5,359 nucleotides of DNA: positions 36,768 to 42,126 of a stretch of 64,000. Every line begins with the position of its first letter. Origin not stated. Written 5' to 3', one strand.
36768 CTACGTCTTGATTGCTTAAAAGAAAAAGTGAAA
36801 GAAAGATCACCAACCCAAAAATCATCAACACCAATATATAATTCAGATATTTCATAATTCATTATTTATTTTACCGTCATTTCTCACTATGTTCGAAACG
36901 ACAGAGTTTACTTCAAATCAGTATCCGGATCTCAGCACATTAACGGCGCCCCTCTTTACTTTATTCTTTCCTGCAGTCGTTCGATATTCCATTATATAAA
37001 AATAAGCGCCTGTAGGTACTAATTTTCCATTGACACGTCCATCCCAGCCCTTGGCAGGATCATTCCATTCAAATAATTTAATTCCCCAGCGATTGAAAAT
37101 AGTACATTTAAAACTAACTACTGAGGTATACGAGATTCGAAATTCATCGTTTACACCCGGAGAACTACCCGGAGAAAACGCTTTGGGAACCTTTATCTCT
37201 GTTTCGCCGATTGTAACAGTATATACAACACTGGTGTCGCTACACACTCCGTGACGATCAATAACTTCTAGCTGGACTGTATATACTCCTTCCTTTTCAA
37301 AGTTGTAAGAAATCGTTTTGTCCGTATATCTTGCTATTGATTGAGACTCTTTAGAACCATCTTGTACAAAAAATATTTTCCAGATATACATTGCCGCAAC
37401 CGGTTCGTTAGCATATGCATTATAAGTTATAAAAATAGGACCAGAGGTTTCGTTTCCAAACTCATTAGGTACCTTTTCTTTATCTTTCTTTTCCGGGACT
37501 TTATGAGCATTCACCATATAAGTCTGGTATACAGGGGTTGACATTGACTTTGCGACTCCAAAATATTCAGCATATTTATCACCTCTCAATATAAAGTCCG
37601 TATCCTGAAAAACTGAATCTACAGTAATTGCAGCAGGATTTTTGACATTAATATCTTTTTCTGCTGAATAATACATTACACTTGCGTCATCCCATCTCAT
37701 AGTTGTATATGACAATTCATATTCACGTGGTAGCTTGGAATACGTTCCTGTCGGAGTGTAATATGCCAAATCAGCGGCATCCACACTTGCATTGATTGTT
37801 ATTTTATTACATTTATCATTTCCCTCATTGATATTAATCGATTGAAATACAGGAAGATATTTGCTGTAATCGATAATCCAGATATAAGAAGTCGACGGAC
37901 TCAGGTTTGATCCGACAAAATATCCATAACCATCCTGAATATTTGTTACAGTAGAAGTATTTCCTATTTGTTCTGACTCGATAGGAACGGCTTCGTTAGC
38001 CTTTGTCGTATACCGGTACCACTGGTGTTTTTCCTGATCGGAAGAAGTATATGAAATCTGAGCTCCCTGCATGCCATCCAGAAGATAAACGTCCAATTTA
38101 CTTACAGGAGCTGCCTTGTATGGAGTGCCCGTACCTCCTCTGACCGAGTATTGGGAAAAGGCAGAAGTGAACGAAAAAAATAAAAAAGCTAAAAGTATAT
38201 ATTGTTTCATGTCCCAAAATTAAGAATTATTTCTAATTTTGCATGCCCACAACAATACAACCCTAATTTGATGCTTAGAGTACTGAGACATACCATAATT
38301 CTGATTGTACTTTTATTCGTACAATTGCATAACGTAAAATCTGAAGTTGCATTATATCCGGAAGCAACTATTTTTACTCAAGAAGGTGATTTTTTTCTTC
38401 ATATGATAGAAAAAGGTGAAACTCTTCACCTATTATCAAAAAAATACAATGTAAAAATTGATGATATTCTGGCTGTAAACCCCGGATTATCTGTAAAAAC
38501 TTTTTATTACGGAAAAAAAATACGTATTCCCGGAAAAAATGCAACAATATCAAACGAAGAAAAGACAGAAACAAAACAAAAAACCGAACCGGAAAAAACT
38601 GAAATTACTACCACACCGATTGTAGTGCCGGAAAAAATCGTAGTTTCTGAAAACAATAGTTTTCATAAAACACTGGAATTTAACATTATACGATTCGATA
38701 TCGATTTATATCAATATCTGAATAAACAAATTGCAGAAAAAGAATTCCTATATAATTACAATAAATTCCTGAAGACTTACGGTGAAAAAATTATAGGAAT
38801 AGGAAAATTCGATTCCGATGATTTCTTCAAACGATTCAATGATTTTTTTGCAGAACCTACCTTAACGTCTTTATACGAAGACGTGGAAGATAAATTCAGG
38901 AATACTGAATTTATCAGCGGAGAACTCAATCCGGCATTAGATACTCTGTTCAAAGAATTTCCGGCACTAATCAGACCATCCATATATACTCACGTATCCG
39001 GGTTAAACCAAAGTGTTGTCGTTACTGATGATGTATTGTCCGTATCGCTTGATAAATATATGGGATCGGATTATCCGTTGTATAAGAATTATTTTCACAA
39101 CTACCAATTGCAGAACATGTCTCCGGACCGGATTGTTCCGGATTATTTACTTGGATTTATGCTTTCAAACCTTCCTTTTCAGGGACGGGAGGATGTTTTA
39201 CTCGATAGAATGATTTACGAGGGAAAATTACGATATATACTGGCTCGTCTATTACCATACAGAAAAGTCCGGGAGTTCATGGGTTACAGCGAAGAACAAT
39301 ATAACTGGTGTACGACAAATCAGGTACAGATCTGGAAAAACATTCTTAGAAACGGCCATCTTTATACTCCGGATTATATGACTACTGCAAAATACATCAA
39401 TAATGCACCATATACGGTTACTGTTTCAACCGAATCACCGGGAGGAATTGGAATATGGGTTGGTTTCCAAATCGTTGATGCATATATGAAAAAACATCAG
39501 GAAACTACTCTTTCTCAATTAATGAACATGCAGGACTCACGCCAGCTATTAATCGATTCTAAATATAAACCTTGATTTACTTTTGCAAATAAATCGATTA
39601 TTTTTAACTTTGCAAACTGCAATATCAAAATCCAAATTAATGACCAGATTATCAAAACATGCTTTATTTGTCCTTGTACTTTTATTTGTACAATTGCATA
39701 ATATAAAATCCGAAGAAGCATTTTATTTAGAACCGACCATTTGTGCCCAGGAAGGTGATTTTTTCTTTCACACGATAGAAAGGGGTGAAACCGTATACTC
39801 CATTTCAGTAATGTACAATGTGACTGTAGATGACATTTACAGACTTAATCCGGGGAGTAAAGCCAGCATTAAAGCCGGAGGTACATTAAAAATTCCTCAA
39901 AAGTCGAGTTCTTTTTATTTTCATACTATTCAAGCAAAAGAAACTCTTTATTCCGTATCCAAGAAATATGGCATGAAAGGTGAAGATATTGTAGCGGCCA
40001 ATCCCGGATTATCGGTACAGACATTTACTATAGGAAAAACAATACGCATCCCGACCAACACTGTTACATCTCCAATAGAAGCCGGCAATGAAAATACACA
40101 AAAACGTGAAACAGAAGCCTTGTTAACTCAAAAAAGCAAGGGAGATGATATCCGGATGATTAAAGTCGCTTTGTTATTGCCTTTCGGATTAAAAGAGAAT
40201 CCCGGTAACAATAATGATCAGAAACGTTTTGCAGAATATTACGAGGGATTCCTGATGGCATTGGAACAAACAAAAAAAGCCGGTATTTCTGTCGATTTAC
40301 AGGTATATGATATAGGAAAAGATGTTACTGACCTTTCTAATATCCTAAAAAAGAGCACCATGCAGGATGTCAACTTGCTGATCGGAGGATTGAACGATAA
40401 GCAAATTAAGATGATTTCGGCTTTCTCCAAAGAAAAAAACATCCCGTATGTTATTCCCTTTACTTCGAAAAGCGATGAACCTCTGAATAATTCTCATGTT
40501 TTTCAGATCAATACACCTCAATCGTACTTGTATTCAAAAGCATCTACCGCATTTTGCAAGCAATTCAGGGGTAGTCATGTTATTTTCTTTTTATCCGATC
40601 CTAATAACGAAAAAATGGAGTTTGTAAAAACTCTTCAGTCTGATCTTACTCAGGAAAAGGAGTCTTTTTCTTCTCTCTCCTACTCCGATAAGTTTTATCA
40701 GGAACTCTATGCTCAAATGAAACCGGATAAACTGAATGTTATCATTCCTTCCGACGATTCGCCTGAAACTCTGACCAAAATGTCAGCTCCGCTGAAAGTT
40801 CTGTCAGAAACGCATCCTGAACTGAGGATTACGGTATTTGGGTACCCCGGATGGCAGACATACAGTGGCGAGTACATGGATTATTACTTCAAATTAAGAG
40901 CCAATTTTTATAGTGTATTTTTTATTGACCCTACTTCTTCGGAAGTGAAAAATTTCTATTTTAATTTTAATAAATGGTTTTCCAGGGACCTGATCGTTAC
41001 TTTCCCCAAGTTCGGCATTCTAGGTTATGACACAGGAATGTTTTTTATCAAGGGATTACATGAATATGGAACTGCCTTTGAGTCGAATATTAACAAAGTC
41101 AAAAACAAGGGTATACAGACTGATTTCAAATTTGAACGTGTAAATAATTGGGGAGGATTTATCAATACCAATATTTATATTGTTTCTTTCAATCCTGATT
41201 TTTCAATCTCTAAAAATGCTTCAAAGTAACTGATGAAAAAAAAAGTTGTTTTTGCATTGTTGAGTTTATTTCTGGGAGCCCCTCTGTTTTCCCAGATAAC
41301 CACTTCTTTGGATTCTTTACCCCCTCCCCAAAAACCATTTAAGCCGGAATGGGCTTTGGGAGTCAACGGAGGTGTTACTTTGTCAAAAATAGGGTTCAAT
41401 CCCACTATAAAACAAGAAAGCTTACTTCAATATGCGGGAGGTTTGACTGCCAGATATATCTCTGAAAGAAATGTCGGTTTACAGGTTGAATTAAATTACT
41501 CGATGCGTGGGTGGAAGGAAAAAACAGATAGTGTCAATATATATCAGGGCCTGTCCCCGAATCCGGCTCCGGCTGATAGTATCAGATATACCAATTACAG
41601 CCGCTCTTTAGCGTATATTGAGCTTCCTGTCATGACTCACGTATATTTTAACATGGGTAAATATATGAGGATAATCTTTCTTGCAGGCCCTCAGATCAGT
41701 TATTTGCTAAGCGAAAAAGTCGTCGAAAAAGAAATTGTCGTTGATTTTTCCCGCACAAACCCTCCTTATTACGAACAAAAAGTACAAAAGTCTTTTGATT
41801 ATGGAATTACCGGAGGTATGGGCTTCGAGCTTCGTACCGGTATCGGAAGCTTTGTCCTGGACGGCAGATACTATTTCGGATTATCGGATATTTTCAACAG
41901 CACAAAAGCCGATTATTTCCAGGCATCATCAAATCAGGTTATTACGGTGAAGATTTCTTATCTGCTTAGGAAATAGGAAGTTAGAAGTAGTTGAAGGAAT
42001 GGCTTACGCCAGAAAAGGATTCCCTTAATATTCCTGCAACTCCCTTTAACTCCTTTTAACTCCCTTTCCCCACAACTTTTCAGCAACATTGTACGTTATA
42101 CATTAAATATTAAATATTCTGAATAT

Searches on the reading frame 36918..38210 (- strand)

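Call 73: search_protein_families(library=pfam, proteins=[window:36918-38210:-], max_evalue=0.000001)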
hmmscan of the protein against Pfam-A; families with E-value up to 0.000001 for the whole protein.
window:36918-38210:- (430 aa): 1 family
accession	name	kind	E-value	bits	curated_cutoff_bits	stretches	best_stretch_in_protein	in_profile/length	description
PF13585.12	CHU_C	-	4.3e-16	59.3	27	1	339-423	1-84/86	CHU_C Type IX secretion signal domain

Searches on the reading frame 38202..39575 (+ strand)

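Call 73: search_protein_families(library=pfam, proteins=[window:38202-39575:+], max_evalue=0.000001)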
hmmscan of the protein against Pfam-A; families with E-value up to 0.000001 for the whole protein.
window:38202-39575:+ (457 aa): 1 family
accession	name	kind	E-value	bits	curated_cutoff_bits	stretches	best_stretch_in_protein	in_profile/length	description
PF25594.1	GldB_lipo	-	2.3e-88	297.2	27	1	156-457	11-309/309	Gliding motility protein GldB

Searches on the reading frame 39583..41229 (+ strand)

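Call 73: search_protein_families(library=pfam, proteins=[window:39583-41229:+], max_evalue=0.000001)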
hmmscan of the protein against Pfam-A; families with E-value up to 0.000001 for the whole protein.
window:39583-41229:+ (548 aa): 1 family
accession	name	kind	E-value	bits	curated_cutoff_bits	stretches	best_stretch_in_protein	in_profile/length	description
PF01476.26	LysM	-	9.8e-17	61.1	20.9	1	63-105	1-43/43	LysM domain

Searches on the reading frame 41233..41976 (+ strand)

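Call 73: search_protein_families(library=pfam, proteins=[window:41233-41976:+], max_evalue=0.000001)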
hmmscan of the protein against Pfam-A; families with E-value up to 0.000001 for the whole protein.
window:41233-41976:+ (247 aa): 1 family
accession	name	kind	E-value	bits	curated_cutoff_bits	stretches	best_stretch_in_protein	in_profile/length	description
PF13568.12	OMP_b-brl_2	-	5.3e-33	115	27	1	38-222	7-175/175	Outer membrane protein beta-barrel domain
